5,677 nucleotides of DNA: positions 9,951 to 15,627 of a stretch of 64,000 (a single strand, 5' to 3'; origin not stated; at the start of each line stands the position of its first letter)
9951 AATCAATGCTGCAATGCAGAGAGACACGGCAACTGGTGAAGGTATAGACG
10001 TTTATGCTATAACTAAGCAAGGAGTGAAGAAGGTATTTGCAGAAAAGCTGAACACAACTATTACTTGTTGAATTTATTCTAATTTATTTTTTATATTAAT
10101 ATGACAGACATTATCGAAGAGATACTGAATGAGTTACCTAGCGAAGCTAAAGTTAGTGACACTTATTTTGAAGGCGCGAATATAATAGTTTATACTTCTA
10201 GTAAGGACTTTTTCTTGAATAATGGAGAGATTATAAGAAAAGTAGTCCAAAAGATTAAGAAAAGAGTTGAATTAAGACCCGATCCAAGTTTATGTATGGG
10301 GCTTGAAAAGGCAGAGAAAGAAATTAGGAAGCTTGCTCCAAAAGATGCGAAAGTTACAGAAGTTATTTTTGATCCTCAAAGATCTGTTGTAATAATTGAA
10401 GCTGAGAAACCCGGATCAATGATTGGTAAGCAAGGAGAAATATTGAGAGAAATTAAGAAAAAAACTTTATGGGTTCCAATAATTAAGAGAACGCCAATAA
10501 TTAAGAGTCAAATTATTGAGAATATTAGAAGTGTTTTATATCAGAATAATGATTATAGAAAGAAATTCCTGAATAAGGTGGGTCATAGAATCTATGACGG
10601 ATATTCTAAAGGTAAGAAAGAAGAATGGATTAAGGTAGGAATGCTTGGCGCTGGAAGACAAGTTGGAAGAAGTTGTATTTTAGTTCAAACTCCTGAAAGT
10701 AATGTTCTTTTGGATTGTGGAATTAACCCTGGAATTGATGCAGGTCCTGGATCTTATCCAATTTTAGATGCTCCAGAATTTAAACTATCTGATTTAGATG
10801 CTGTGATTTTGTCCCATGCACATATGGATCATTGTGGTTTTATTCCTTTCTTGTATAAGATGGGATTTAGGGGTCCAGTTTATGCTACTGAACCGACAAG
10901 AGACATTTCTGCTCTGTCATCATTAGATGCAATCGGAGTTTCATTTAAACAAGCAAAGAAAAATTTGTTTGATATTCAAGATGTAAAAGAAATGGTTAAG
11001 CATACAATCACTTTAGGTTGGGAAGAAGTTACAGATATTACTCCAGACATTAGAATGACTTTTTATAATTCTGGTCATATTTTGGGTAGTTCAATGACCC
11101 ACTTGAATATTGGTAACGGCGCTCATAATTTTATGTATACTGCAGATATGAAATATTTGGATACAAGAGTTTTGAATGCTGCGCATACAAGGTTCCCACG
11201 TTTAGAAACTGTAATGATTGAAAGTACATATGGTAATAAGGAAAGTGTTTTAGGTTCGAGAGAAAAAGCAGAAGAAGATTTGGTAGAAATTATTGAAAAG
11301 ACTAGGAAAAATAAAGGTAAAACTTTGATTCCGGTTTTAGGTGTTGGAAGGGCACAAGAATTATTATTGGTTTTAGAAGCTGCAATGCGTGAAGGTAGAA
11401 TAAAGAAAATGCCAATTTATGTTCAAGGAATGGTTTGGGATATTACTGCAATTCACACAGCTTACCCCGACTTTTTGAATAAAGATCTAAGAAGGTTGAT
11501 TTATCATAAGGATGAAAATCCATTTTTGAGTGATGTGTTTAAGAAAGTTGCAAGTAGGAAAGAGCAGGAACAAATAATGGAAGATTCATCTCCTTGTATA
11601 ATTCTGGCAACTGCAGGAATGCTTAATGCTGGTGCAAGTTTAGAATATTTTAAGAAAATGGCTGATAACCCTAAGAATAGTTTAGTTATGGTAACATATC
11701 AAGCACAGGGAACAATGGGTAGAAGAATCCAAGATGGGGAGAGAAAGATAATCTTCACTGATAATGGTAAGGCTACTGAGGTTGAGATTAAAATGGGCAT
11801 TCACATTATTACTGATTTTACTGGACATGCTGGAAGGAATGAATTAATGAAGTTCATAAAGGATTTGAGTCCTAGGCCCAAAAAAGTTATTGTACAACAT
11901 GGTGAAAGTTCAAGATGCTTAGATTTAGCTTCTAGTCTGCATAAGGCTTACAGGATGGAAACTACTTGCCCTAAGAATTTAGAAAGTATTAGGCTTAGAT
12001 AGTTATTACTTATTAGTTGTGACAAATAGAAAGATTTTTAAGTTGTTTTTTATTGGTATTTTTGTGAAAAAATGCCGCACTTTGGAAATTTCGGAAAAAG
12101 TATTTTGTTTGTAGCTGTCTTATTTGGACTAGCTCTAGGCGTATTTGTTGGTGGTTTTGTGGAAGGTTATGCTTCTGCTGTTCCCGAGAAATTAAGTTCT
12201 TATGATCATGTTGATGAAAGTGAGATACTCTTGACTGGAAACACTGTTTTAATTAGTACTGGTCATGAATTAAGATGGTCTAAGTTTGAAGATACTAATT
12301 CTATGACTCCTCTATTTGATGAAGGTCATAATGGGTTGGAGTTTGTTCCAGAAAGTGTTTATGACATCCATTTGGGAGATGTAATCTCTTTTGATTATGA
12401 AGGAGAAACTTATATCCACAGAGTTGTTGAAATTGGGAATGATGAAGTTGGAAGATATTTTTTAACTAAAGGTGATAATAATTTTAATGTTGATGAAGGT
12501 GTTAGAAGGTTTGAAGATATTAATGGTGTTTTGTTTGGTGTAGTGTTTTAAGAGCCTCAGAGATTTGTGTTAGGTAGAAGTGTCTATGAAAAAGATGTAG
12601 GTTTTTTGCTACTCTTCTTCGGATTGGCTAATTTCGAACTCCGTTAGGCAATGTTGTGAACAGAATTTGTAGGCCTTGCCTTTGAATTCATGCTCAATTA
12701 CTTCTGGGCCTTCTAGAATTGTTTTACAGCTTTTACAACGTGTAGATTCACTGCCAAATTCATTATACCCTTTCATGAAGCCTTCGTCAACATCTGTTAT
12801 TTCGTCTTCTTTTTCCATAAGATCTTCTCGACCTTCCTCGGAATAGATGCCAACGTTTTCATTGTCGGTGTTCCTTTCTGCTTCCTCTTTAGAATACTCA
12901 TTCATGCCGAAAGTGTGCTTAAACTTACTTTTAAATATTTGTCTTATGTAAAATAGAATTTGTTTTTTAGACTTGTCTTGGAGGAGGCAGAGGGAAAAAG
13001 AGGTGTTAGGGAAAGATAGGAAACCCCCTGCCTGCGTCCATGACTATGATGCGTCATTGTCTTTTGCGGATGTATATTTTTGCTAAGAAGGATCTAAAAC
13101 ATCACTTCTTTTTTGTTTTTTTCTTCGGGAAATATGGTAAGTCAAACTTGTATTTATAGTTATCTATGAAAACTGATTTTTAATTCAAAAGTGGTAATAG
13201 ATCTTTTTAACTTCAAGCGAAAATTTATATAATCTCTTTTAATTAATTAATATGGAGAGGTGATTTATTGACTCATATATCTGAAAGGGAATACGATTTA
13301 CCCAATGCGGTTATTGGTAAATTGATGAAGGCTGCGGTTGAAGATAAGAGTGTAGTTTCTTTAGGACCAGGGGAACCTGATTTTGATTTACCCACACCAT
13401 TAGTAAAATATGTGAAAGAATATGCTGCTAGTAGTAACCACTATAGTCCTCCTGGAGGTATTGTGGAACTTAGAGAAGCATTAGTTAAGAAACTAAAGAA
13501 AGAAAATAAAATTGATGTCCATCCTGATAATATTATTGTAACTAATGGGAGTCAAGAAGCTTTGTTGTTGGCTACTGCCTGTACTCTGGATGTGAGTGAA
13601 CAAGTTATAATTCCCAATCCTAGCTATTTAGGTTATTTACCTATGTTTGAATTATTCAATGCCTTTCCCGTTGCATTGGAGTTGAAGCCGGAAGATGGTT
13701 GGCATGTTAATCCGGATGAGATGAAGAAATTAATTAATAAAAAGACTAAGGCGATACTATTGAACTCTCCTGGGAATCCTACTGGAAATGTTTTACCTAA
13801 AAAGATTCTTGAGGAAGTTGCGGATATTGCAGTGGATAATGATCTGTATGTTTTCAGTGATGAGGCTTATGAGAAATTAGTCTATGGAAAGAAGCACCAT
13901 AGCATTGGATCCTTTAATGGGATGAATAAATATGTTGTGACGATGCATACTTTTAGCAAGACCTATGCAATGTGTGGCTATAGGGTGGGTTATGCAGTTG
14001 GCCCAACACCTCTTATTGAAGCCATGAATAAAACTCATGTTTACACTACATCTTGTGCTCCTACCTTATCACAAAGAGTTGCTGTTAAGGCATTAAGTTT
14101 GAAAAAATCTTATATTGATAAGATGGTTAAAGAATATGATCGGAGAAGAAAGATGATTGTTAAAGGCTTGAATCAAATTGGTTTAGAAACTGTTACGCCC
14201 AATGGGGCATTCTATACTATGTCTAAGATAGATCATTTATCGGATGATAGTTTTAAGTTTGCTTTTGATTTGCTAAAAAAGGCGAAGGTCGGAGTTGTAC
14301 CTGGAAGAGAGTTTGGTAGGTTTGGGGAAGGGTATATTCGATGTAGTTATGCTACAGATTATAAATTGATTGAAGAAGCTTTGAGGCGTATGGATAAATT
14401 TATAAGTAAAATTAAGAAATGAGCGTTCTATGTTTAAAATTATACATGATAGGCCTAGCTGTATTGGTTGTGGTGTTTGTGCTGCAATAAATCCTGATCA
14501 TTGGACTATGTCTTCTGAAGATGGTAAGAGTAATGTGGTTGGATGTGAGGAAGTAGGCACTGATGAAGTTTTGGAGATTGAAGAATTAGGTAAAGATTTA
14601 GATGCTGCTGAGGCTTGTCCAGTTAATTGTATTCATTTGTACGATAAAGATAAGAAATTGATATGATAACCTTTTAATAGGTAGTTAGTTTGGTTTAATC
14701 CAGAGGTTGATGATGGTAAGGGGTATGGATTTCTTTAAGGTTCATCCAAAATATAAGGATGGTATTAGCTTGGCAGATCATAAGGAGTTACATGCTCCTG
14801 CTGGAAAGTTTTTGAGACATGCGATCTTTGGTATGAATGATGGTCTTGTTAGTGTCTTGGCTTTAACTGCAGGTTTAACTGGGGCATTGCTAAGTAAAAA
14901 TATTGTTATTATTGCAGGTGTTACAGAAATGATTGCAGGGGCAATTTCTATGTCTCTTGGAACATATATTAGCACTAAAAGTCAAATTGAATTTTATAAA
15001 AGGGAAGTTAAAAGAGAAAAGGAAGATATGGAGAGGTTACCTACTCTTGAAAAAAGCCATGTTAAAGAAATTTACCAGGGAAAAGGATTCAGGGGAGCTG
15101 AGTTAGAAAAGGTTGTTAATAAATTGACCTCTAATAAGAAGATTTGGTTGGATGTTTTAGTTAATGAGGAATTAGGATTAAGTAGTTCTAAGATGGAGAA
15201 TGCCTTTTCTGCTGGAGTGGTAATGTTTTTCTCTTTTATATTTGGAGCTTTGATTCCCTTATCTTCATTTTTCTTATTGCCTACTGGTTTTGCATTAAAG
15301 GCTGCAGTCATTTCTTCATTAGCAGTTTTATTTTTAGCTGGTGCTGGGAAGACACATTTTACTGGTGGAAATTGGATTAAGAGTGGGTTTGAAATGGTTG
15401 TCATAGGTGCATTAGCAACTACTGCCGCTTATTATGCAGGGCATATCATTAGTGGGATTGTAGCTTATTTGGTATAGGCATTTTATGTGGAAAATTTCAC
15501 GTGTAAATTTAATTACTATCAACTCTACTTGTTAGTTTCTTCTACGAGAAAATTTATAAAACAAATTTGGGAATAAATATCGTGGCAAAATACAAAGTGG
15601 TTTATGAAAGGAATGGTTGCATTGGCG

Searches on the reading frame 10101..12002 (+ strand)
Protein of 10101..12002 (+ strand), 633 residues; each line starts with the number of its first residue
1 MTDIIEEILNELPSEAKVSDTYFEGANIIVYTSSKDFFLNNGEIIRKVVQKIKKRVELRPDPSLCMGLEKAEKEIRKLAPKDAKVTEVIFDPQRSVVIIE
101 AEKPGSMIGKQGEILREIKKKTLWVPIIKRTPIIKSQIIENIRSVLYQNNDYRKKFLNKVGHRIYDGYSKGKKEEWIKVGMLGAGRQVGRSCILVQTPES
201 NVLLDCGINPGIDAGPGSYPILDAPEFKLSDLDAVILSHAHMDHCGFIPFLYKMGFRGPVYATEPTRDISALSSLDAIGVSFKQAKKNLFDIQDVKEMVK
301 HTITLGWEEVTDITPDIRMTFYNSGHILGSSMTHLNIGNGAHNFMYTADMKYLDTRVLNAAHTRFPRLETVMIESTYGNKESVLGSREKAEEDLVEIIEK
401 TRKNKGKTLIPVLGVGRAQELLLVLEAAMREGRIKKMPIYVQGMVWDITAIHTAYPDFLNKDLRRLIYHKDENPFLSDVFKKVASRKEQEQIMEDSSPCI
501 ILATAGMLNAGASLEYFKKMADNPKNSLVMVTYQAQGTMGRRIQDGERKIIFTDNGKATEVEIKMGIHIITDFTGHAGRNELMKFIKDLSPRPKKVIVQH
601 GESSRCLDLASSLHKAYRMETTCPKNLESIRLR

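Call 19: search_protein_families(library=pfam, proteins=[window:10101-12002:+], max_evalue=0.001)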
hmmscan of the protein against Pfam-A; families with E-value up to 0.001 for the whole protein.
window:10101-12002:+ (633 aa): 7 families
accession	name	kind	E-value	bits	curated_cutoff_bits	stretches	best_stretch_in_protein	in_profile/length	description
PF10996.14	Beta-Casp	-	9.8e-34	116.9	27.7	1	418-543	1-120/120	Beta-Casp domain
PF17214.9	KH_TffA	-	8.6e-22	77.4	22.6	1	3-64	6-67/68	Transcription termination factor FttA, KH domain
PF16661.11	Lactamase_B_6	-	7.2e-16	58.6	27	1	195-363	2-175/193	Metallo-beta-lactamase superfamily domain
PF07521.17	RMMBL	-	4.3e-13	49.5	21.6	1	561-621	2-60/63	Zn-dependent metallo-hydrolase RNA specificity domain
PF12706.13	Lactamase_B_2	-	5.5e-11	42.9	27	1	201-380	2-169/200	Beta-lactamase superfamily domain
PF00753.33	Lactamase_B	-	8.3e-11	42.6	22.7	1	188-251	4-63/196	Metallo-beta-lactamase superfamily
PF07650.23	KH_2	-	3.3e-05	24.1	22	0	81-121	11-53/78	KH domain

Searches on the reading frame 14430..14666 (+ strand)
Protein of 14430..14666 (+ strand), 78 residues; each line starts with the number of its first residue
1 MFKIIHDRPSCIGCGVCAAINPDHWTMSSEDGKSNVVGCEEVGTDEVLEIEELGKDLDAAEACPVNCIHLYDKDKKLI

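Call 76: search_protein_families(library=pfam, proteins=[window:14430-14666:+], max_evalue=0.001)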
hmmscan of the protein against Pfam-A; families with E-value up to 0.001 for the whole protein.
window:14430-14666:+ (78 aa): 3 families
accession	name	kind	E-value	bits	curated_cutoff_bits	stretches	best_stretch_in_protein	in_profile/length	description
PF13370.11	Fer4_13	-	6.7e-11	43.2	24.5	1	7-69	2-57/58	4Fe-4S single cluster domain of Ferredoxin I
PF13459.11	Fer4_15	-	5.1e-10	40.3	22.4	1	6-70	3-66/66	4Fe-4S single cluster domain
PF12838.12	Fer4_7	-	0.00041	21.2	27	0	10-34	1-25/52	4Fe-4S dicluster domain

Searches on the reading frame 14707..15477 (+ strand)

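Call 76: search_protein_families(library=pfam, proteins=[window:14707-15477:+], max_evalue=0.001)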
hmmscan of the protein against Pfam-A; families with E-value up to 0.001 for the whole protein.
window:14707-15477:+ (256 aa): 1 family
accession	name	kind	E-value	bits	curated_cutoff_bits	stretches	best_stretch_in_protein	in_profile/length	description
PF01988.24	VIT1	-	7e-66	222.5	28.1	1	36-246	1-214/214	VIT family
